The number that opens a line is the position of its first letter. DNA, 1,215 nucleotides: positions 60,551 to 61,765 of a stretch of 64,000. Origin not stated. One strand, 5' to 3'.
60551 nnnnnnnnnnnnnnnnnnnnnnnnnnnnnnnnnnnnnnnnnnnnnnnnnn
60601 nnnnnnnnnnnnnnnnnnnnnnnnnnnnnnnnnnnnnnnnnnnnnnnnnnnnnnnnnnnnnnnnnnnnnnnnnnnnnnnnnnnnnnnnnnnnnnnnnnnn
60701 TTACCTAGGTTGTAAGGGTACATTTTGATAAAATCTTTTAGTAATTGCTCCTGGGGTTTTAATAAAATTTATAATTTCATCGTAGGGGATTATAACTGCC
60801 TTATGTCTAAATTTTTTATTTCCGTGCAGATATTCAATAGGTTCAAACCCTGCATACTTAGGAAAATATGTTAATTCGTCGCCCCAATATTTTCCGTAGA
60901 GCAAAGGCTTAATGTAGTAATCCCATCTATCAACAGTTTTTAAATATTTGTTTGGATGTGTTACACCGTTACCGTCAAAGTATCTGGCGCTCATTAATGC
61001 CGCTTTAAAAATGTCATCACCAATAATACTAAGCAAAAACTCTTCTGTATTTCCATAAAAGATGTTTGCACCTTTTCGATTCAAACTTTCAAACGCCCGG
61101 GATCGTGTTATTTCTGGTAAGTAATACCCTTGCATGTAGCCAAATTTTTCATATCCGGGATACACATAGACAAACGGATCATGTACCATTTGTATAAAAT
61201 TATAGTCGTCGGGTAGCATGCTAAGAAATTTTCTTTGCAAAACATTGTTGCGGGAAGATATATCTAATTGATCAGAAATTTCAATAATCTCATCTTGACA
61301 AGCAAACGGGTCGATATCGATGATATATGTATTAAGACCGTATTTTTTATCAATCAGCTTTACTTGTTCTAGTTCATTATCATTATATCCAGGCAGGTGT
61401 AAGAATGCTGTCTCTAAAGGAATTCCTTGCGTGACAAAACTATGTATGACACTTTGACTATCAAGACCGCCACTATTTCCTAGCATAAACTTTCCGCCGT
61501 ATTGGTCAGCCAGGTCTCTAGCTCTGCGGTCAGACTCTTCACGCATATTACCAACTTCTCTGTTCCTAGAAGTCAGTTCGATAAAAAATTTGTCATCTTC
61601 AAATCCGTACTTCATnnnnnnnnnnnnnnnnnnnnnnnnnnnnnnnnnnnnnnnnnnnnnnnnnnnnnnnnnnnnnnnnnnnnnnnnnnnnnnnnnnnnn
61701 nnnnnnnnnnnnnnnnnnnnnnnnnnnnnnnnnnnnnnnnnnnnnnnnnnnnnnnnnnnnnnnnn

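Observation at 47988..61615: Four divergent PP-loop (SGGxDS) ATPase paralogues in one operon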

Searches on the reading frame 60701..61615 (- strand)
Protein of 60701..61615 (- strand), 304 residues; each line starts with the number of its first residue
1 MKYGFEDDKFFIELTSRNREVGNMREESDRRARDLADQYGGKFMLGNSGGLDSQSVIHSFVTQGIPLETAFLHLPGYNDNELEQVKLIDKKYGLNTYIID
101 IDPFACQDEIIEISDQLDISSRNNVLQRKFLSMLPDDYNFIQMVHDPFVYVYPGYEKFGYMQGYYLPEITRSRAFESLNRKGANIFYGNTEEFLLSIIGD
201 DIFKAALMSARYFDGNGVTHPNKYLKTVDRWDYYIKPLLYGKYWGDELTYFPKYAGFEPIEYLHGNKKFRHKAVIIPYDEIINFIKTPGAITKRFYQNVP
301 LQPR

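Call 3: search_protein_families(library=pfam, proteins=[window:60701-61615:-], max_evalue=1)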
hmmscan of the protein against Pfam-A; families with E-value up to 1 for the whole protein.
window:60701-61615:- (304 aa): 0 families

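Call 7: search_protein_families(library=phrogs, proteins=[window:60701-61615:-], max_evalue=0.01)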
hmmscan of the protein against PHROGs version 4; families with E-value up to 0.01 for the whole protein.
window:60701-61615:- (304 aa): 0 families

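Call 13: search_protein_families(library=ncbifam, proteins=[window:60701-61615:-], max_evalue=0.1)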
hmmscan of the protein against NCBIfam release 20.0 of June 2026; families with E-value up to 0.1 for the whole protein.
window:60701-61615:- (304 aa): 2 families
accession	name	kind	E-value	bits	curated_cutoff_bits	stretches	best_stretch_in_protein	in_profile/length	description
TIGR00552.1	nadE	equivalog_domain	0.007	15.6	63.65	1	41-128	23-115/251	NAD(+) synthase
NF010587.0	PRK13980.1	equivalog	0.052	12.7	255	1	41-128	32-119/267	NAD+ synthase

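Call 54: find_homologous_proteins(query=window:60701-61615:-, max_evalue=0.001)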
Query window:60701-61615:- (304 aa): 172 proteins with E <= 0.001 among 1166 candidates; the best 120 are listed.
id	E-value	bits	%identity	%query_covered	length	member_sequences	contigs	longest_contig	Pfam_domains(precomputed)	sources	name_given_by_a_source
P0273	6.5e-198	675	95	100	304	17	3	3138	-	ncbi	-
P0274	1.1e-181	621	89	98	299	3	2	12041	-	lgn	-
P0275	7.0e-180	615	88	98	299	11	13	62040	-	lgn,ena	-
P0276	7.9e-177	605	85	98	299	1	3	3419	-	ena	-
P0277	1.4e-176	605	86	98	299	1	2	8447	-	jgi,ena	jgi:hypothetical protein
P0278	9.1e-168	576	80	100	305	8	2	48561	-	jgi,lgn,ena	jgi:hypothetical protein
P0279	2.7e-167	574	80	99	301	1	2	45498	-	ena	-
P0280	1.4e-166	572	81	98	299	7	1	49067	-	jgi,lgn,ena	-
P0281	2.1e-161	555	79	99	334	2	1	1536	-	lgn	-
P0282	3.4e-159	547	77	98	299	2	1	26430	-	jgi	jgi:hypothetical protein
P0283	9.0e-155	533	75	98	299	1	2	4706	-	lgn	-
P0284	9.4e-155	533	76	98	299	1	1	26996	-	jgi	jgi:hypothetical protein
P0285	8.4e-147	507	72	99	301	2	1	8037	-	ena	-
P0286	2.5e-146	505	71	99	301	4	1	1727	-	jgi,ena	jgi:hypothetical protein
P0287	6.0e-146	504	73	98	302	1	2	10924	-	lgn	-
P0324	8.8e-110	385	59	98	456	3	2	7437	PF00583.32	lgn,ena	-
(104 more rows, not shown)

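Call 68: find_encoding_contigs(protein=P0324, flank=6000, max_places=2)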
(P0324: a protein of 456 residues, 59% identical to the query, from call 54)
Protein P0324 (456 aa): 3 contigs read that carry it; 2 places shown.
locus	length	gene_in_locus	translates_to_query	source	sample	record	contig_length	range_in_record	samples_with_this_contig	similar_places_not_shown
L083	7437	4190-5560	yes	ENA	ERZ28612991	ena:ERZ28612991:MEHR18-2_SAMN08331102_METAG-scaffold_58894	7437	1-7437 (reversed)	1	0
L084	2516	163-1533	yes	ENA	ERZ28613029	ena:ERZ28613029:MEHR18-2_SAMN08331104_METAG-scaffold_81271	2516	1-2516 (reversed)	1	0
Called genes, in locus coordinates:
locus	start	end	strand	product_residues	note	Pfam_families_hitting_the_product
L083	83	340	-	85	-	PF09834:DUF2061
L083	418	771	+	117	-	-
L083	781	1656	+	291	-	-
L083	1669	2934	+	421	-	PF01071:GARS_A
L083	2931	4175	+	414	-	-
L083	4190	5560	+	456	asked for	PF00583:Acetyltransf_1 (weak)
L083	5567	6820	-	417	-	-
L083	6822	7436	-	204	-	?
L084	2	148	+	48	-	?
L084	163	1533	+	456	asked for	PF00583:Acetyltransf_1 (weak)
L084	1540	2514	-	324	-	?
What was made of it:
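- A 7.4-kb contig (L083) holds P2-like, ATP-grasp, P1-like, a P4-GNAT fusion, P3-like and unk252-like genes and little else (call 68).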

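Call 83: search_protein_families(library=pfam, alignment_id=A4, max_evalue=0.1)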
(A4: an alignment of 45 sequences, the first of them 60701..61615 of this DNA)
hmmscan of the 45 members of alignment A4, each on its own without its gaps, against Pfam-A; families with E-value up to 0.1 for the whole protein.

A. member 1, window:60701-61615:- (304 aa): 0 families

B. families by the number of members that match (of 45 scanned): 17 families
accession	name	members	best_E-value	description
PF06508.19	QueC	27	0.00023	Queuosine biosynthesis protein QueC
PF02540.23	NAD_synthase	16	0.00051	NAD synthase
PF03054.22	tRNA_Me_trans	7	0.0015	tRNA methyl transferase HUP domain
PF00733.27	Asn_synthase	4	0.02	Asparagine synthase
PF01507.26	PAPS_reduct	4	0.028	Phosphoadenosine phosphosulfate reductase domain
PF00583.31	Acetyltransf_1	3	1.7e-07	Acetyltransferase (GNAT) family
PF13508.13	Acetyltransf_7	3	0.00081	Acetyltransferase (GNAT) domain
PF02568.20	ThiI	3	0.00082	Thiamine biosynthesis protein (ThiI)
PF00764.25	Arginosuc_synth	2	0.019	Arginosuccinate synthase N-terminal HUP domain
PF01171.26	ATP_bind_3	2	0.055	PP-loop family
PF16807.11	Phage_tail_terminator_4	1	0.019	Putative tail termination protein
PF22614.2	Slo-like_RCK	1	0.025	Calcium-activated potassium channel slowpoke-like RCK domain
PF12988.13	TraQ_transposon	1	0.027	TraQ conjugal transfer protein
PF19697.4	Atg11_middle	1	0.053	Atg11 middle domain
PF03347.19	TDH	1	0.061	Vibrio thermostable direct hemolysin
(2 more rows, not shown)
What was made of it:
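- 60701..61615 (-): P4: 304-aa PP-loop protein, short P2/P4 type. 27 of 45 family members give sub-threshold QueC hits and 16 of 45 give NAD_synthase hits (call 83).
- On QueC / ExsB: The P4 family's best QueC E-value is 2e-4, below threshold (call 83).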
